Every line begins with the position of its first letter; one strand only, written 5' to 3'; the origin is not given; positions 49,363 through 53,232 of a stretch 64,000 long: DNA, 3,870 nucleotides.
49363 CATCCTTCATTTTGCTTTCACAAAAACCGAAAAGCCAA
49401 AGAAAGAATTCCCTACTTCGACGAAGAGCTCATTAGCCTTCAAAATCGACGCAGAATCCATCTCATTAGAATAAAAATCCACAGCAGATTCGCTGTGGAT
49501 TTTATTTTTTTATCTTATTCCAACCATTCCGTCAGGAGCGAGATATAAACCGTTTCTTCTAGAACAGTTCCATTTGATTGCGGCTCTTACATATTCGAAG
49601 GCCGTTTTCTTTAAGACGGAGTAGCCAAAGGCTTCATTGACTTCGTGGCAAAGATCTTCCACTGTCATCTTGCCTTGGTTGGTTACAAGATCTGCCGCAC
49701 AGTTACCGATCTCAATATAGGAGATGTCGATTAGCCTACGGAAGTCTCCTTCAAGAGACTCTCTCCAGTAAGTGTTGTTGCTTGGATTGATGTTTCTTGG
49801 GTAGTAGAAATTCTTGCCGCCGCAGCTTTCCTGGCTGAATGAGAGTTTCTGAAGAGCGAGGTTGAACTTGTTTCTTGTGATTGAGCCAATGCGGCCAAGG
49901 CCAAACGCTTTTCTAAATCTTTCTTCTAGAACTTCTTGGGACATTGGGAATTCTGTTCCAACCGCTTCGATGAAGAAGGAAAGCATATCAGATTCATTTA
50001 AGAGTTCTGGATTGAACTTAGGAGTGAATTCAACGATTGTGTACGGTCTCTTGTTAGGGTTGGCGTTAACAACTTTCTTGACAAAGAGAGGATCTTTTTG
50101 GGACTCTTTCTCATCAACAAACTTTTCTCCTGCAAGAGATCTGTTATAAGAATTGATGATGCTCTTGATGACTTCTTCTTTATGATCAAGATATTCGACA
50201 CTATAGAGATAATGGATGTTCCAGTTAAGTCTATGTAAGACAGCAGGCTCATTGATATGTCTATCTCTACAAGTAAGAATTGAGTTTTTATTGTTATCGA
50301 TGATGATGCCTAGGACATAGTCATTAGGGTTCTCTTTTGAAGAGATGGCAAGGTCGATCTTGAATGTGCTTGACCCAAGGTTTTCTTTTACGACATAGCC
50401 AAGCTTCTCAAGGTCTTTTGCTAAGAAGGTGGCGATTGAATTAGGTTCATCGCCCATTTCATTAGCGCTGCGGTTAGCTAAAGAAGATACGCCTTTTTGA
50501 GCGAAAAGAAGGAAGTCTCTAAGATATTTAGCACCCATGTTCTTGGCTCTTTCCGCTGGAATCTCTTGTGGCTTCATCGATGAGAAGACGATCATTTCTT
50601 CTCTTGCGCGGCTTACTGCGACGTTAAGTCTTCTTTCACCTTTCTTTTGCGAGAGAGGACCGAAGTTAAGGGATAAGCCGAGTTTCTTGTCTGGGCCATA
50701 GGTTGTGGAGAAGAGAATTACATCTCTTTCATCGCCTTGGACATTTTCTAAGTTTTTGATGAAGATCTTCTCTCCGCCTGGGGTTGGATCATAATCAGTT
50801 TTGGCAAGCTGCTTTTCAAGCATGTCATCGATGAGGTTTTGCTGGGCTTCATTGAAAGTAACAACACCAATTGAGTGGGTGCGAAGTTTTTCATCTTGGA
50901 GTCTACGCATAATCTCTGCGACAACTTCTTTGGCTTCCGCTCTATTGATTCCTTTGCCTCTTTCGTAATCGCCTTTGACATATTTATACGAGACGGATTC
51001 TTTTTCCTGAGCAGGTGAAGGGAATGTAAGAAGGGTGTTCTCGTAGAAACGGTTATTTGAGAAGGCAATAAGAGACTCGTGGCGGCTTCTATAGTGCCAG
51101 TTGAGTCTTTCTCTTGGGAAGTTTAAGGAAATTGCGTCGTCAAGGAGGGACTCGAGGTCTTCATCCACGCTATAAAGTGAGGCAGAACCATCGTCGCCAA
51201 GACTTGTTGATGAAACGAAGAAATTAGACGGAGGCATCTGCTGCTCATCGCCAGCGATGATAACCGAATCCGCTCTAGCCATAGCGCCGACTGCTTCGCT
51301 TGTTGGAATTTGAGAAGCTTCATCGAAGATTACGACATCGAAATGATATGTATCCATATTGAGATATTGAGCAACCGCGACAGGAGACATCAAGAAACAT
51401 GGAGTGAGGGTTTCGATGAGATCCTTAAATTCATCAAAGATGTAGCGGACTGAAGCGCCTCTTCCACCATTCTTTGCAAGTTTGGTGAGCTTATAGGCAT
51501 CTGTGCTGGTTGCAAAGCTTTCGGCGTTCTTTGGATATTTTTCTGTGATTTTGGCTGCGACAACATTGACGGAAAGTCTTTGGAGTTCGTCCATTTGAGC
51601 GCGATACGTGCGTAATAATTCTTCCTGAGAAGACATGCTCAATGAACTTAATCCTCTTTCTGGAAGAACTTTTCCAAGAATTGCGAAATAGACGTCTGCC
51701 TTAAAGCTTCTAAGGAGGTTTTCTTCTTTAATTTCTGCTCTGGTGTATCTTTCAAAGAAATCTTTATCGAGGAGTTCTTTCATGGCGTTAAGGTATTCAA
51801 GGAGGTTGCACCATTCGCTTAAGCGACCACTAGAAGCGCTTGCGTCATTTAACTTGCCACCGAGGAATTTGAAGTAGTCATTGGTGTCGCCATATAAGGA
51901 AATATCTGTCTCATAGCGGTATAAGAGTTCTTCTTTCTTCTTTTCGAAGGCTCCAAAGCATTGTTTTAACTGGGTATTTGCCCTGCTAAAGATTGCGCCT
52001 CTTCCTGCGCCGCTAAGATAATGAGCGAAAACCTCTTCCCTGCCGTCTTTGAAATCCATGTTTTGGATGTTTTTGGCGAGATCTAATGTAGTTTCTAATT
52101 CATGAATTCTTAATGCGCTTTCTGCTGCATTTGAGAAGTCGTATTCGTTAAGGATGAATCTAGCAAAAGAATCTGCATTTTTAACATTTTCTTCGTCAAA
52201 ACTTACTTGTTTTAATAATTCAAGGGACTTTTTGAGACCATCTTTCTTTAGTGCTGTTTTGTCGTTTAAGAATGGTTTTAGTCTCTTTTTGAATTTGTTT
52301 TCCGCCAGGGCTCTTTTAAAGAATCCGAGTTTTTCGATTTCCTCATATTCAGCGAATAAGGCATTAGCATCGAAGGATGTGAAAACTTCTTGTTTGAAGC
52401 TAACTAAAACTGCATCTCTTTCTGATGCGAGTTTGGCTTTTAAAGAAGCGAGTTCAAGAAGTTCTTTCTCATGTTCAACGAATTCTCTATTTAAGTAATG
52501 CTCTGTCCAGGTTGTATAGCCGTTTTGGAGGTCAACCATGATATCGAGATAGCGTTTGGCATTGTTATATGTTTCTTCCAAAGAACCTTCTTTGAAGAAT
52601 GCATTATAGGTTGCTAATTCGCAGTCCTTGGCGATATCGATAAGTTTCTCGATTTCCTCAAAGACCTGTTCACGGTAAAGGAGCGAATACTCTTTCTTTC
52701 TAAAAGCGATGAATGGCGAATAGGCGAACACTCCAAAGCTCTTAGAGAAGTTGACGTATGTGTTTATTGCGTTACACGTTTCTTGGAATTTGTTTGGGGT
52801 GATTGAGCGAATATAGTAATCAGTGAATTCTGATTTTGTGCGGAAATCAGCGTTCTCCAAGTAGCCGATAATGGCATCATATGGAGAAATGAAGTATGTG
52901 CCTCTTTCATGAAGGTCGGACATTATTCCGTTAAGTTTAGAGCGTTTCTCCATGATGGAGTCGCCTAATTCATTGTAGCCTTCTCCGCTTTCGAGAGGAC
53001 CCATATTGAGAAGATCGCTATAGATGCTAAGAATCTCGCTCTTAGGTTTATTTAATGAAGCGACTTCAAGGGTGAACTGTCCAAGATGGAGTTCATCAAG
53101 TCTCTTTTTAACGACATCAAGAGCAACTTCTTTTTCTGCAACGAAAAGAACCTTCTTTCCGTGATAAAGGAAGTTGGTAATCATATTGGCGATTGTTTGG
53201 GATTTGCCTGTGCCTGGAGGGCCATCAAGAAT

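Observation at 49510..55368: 1952-aa fusion of transglutaminase-like, DUF4011, SF1 helicase, nuclease and DUF3320 modules: candidate single-gene nucleic-acid surveillance/defence protein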

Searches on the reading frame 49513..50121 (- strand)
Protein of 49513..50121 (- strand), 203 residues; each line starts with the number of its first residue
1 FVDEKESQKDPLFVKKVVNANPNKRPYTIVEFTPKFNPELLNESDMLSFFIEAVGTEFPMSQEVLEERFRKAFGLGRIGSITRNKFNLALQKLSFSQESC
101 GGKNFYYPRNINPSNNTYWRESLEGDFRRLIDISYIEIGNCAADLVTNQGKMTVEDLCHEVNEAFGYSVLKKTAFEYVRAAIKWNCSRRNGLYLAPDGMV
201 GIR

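Call 58: search_protein_families(library=pfam, proteins=[window:49513-50121:-], max_evalue=10)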
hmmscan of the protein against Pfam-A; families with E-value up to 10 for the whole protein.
seq(203 aa): 1 family
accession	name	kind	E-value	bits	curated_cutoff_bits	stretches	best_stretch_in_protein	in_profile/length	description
PF00165.29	HTH_AraC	-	0.24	12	26.6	0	52-75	12-35/42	Bacterial regulatory helix-turn-helix proteins, AraC family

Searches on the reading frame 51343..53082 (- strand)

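Call 58: search_protein_families(library=pfam, proteins=[window:51343-53082:-], max_evalue=10)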
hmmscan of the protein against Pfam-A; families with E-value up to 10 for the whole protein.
seq(580 aa): 1 family
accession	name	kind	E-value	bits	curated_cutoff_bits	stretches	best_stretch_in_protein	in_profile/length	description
PF00357.25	Integrin_alpha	-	0.082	13.3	20.2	1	251-259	1-9/15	Integrin alpha cytoplasmic region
